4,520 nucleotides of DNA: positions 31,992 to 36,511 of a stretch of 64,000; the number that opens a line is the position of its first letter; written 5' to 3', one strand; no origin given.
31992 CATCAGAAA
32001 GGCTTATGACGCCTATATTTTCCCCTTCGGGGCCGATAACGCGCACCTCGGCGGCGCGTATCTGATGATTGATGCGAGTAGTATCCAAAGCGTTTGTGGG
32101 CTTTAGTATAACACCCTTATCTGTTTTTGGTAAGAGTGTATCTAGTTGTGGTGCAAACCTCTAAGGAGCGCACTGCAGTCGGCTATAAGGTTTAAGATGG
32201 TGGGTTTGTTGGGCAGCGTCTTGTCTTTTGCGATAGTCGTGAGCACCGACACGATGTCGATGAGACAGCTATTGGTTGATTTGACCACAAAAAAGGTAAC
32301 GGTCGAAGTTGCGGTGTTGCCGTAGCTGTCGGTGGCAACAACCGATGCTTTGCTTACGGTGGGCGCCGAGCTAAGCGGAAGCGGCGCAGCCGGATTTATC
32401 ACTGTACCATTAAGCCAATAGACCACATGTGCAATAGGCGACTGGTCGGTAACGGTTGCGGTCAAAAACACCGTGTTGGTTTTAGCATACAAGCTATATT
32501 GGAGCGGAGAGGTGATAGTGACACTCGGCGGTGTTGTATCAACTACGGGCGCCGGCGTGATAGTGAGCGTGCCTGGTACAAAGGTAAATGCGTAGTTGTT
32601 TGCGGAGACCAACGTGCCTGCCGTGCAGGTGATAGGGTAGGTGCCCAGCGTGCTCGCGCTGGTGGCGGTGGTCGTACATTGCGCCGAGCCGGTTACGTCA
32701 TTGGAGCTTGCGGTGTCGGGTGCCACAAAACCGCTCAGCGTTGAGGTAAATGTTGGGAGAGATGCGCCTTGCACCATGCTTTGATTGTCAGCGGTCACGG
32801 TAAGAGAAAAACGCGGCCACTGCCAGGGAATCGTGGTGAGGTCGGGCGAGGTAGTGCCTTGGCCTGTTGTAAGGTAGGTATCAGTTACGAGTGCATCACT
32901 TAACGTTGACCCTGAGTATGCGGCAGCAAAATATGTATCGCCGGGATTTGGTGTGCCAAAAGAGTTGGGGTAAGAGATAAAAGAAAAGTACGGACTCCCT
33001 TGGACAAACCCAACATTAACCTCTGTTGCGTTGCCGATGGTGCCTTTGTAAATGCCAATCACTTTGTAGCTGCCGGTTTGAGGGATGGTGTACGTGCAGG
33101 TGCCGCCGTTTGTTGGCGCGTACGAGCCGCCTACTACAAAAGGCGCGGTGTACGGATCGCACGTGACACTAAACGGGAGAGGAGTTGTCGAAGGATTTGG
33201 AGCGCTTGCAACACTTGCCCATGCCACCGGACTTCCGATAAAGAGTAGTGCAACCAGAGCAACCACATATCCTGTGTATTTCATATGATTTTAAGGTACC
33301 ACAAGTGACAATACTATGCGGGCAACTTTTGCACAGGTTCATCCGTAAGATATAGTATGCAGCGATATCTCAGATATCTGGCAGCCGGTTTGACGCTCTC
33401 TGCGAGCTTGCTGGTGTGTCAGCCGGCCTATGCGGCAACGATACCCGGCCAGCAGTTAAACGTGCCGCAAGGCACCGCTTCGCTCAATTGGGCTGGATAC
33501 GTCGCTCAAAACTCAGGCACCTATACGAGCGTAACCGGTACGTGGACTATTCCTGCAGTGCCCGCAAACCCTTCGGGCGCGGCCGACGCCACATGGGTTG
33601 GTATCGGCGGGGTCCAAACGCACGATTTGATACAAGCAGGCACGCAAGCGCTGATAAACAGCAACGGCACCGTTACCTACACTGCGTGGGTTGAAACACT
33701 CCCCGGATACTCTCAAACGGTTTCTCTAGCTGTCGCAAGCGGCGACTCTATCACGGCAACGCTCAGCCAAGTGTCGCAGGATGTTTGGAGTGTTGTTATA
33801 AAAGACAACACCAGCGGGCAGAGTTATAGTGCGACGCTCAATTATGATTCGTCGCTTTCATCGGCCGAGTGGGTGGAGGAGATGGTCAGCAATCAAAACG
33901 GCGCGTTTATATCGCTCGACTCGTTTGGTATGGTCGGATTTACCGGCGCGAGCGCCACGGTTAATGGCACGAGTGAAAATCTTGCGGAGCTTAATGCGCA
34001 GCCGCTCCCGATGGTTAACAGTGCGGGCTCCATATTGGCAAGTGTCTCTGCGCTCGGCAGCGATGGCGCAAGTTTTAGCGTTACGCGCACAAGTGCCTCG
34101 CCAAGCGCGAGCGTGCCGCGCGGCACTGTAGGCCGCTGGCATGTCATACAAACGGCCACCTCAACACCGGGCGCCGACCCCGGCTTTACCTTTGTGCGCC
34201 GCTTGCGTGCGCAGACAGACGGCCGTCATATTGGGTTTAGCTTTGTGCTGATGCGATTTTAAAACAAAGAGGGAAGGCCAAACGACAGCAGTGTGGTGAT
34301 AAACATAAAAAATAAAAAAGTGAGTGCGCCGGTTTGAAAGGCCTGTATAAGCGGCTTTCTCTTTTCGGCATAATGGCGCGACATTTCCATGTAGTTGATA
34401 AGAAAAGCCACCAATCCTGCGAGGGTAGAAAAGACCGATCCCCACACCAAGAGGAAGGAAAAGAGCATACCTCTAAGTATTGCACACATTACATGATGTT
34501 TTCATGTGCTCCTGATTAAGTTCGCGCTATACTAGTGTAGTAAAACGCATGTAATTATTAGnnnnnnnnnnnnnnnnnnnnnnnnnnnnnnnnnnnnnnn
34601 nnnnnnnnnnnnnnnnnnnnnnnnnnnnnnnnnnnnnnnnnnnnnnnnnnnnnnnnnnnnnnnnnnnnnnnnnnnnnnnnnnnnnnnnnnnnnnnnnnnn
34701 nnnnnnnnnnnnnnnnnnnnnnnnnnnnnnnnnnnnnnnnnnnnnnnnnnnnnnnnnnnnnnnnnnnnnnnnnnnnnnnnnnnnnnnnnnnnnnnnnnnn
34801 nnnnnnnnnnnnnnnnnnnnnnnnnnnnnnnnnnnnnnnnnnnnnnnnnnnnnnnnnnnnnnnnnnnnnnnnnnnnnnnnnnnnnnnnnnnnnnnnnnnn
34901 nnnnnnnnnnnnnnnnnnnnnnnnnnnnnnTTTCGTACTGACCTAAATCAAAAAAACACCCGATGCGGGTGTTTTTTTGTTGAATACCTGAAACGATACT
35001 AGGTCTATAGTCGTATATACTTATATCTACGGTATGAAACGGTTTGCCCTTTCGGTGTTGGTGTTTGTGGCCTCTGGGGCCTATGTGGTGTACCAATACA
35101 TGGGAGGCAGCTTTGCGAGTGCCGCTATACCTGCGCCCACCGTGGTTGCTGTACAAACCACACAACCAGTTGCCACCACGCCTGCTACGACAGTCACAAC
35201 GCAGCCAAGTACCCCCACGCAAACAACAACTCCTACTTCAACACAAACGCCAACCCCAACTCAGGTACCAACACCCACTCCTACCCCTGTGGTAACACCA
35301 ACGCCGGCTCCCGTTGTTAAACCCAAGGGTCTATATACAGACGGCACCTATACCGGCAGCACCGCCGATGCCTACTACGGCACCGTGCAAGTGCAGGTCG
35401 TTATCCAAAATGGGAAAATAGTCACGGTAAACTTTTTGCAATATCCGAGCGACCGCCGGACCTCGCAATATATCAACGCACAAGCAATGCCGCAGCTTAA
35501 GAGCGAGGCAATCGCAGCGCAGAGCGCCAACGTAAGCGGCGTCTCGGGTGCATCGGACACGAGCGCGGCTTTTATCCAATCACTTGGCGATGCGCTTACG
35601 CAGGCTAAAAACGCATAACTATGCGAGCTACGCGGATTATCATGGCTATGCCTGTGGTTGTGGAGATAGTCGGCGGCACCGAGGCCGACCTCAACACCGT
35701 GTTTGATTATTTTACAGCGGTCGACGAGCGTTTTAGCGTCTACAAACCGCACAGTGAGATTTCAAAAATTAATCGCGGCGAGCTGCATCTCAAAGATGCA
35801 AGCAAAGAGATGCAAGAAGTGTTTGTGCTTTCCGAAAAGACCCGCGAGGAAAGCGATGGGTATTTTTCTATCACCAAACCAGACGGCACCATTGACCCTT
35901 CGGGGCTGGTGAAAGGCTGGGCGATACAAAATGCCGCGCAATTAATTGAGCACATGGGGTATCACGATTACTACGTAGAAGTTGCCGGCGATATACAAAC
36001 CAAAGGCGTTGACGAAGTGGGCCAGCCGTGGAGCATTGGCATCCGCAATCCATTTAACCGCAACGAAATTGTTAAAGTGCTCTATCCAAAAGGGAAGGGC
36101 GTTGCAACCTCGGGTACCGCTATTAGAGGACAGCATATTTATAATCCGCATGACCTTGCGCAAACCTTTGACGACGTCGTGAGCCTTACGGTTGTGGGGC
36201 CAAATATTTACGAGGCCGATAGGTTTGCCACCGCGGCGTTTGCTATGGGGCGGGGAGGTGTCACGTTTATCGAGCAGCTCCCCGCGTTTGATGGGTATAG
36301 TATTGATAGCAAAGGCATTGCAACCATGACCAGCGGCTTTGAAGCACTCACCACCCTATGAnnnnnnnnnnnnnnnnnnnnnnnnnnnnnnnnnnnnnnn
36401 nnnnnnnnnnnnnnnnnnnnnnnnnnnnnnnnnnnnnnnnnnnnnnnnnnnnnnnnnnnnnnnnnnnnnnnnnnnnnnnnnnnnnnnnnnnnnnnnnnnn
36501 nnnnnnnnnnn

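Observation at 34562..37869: Compact flavin-transfer redox module: Cys/His-rich membrane protein, FMN-binding protein, ApbE flavin transferase, RnfD-like::FNR-like fusion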

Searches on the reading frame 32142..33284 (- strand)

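Call 3: search_protein_families(library=pfam, proteins=[window:32142-33284:-], max_evalue=0.01)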
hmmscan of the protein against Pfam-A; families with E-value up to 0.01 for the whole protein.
window:32142-33284:- (380 aa): 2 families
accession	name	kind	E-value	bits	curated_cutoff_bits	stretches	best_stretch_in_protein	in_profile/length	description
PF18676.6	MBG_2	-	3.6e-19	69.6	25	1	161-241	1-72/72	MBG domain (YGX type)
PF17957.7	Big_7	-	3e-06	28.2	24.1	1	253-300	1-48/70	Bacterial Ig domain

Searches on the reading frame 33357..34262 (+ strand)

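Call 3: search_protein_families(library=pfam, proteins=[window:33357-34262:+], max_evalue=0.01)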
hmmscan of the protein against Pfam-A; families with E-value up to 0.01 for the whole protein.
window:33357-34262:+ (301 aa): 1 family
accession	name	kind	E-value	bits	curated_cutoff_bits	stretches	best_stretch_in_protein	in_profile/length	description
PF01828.24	Peptidase_A4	-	1.8e-36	125.9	22.3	1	44-237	2-201/206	Peptidase A4 family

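Call 4: search_protein_families(library=ncbifam, proteins=[window:33357-34262:+], max_evalue=0.01)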
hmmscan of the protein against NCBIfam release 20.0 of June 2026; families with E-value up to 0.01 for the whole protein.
window:33357-34262:+ (301 aa): 0 families

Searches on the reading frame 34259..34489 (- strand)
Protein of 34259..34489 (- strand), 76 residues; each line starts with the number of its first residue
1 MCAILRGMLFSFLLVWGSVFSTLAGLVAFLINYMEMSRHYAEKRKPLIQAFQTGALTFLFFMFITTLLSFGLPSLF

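Call 3: search_protein_families(library=pfam, proteins=[window:34259-34489:-], max_evalue=0.01)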
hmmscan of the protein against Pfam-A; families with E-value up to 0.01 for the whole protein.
window:34259-34489:- (76 aa): 1 family
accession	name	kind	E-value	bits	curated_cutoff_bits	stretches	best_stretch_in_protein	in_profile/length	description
PF06570.16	DUF1129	-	0.0038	17.3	29.1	1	19-75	119-174/207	Protein of unknown function (DUF1129)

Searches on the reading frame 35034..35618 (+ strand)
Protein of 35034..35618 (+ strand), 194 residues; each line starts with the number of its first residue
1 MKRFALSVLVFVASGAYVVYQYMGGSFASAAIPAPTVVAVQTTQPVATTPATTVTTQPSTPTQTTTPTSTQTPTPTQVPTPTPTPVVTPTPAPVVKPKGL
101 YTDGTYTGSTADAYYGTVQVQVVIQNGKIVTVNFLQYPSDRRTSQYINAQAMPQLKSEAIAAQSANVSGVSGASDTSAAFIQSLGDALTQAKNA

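Call 3: search_protein_families(library=pfam, proteins=[window:35034-35618:+], max_evalue=0.01)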
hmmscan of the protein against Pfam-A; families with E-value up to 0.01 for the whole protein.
window:35034-35618:+ (194 aa): 1 family
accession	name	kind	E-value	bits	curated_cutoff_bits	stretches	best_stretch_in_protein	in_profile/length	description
PF04205.19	FMN_bind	-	8.2e-08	33.2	22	1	114-188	2-76/77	FMN-binding domain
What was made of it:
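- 35034..35618 (+): Gene B: 194-aa FMN_bind protein. It has an N-terminal MKR plus hydrophobic anchor, a Pro/Thr-rich linker of about 68 aa (60% P+T), and a C-terminal FMN-binding domain. Call 3: PF04205, E 8e-8.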

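Call 4: search_protein_families(library=ncbifam, proteins=[window:35034-35618:+], max_evalue=0.01)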
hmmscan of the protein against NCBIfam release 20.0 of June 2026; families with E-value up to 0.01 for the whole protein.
window:35034-35618:+ (194 aa): 3 families
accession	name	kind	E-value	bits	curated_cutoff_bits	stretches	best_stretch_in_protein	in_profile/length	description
NF033186.1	internalin_K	exception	0.00081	18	1100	1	51-98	500-545/604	class 1 internalin InlK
NF037973.1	metallo_SslE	exception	0.0025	15.2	3000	1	54-105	46-98/1519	lipoprotein metalloprotease SslE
TIGR04526.1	predic_Ig_block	subfamily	0.0028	16.7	150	1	36-157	48-172/693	putative immunoglobulin-blocking virulence protein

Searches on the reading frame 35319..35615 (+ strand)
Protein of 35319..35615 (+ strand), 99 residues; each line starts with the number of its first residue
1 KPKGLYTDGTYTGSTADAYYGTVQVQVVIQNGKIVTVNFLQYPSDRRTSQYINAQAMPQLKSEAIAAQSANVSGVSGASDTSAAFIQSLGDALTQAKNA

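Call 71: search_solved_structures(query=window:35319-35615:+, max_evalue=1, show_alignments=2)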
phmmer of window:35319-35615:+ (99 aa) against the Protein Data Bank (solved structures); distinct sequences matched with E-value up to 1: 3.
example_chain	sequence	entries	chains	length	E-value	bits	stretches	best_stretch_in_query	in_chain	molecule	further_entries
8p2a_A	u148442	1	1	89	6.4e-13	52.1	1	10-95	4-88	FMN-binding domain-containing protein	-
8p2b_A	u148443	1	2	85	0.021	18.6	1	15-96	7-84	Clostridiaceae bacterium FMN4 domain 1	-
3o6u_A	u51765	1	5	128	0.24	15.2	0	53-88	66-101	uncharacterized protein CPE2226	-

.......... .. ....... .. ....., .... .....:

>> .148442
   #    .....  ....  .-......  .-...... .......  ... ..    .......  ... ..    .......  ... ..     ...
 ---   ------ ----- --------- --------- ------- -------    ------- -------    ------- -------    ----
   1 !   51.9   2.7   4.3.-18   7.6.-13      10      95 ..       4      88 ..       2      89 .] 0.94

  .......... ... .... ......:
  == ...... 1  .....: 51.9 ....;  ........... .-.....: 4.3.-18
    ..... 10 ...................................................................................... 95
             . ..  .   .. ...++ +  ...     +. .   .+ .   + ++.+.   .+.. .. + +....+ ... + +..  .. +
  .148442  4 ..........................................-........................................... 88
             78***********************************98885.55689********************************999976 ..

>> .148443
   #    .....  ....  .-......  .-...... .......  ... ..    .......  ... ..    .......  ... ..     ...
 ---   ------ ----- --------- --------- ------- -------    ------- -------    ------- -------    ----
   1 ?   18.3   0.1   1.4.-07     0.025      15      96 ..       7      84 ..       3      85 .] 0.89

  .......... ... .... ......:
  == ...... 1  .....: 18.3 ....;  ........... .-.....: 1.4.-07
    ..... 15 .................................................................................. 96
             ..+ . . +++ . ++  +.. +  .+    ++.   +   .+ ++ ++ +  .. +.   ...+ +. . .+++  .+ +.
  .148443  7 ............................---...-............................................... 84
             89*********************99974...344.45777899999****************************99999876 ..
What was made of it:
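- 35034..35618 (+): Call 71: closest solved relative 8p2a_A, E 6e-13, with the motif aligned.
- On ApbE substrate (FMN_bind flavinylation target): The acceptor aligns with the Thr of D-A-V-S-G-A-T in 8p2a (call 71).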

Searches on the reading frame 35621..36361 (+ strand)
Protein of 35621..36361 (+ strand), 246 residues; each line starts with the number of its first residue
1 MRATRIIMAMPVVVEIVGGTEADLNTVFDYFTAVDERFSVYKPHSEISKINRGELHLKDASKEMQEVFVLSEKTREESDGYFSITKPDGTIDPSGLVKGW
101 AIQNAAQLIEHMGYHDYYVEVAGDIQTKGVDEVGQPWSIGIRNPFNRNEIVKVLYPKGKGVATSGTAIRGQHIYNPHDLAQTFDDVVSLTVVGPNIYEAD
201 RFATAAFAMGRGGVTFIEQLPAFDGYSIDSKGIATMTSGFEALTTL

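Call 3: search_protein_families(library=pfam, proteins=[window:35621-36361:+], max_evalue=0.01)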
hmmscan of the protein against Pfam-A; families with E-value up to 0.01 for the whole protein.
window:35621-36361:+ (246 aa): 1 family
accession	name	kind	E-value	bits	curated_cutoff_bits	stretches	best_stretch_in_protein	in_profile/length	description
PF02424.20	ApbE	-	5.7e-35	121.5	25.6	2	89-220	124-258/266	ApbE family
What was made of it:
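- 35621..36361 (+): Gene C: 246-aa minimal, leaderless ApbE (FAD:protein FMN transferase). Call 3: PF02424, E 6e-35.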

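Call 4: search_protein_families(library=ncbifam, proteins=[window:35621-36361:+], max_evalue=0.01)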
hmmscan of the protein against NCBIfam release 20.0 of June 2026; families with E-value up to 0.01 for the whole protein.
window:35621-36361:+ (246 aa): 1 family
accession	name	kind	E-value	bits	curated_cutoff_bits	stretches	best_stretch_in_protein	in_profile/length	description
NF007774.0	PRK10461.1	equivalog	1.9e-15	56.6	498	1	81-210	171-309/351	FAD:protein FMN transferase ApbE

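Call 15: search_solved_structures(query=window:35621-36358:+, show_alignments=2, max_evalue=0.001)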
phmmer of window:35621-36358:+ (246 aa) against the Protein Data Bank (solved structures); distinct sequences matched with E-value up to 0.001: 9.
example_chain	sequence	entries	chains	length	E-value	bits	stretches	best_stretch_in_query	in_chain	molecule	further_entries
6nxi_A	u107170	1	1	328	1.1e-14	57.7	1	86-212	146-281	FAD:protein FMN transferase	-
4xgw_A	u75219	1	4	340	2.6e-14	56.5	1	78-215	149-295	FAD:protein FMN transferase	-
3pnd_A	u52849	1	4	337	6.6e-14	55.1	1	85-211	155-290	Thiamine biosynthesis lipoprotein ApbE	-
2o18_A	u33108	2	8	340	9.4e-14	54.6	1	79-215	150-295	Thiamine biosynthesis lipoprotein apbE | FAD:protein FMN transferase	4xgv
6nxj_A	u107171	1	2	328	2.4e-13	53.3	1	86-212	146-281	FAD:protein FMN transferase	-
4xgx_A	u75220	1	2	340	4.6e-13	52.4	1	79-215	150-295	FAD:protein FMN transferase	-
7esa_A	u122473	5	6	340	3.9e-09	39.5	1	83-241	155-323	FAD:protein FMN transferase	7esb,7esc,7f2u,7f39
5mgy_H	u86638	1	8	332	2.5e-08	36.9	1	91-219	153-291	FAD:protein FMN transferase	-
1vrm_A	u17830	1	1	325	2.9e-08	36.7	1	88-210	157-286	hypothetical protein TM1553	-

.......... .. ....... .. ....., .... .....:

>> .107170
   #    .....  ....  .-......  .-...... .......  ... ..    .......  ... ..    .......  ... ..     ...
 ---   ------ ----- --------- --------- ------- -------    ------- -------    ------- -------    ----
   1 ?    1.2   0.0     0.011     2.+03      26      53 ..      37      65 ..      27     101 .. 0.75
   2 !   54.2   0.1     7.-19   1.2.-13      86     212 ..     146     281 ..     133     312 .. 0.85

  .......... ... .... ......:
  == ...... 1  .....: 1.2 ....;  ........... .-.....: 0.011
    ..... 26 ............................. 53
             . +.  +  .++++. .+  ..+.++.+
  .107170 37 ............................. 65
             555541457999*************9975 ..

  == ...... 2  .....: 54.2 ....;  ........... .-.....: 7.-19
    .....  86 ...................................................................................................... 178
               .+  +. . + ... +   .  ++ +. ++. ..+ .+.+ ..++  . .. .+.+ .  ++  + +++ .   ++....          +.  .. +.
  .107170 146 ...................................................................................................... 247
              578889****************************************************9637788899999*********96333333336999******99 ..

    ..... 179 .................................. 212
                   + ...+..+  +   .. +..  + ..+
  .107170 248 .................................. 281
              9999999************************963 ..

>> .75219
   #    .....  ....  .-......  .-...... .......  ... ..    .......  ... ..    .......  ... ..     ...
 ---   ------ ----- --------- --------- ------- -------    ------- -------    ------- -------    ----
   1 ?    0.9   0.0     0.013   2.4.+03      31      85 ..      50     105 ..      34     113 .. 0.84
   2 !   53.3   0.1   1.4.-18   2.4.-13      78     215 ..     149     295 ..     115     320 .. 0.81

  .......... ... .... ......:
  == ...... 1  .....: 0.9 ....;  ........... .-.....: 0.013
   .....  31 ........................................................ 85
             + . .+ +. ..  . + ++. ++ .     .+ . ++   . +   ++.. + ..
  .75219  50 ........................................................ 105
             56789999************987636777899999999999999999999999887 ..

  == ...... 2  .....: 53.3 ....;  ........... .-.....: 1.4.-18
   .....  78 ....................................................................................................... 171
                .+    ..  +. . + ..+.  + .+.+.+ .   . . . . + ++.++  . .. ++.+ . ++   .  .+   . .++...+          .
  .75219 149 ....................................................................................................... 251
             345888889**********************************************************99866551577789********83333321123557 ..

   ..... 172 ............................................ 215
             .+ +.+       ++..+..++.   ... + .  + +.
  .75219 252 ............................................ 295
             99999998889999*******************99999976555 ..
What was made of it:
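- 35621..36361 (+): Call 15: PDB ApbE structures, E 1e-14.
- On ApbE / Ftp flavin transferase: Call 15: PDB ApbEs, E 1e-14.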
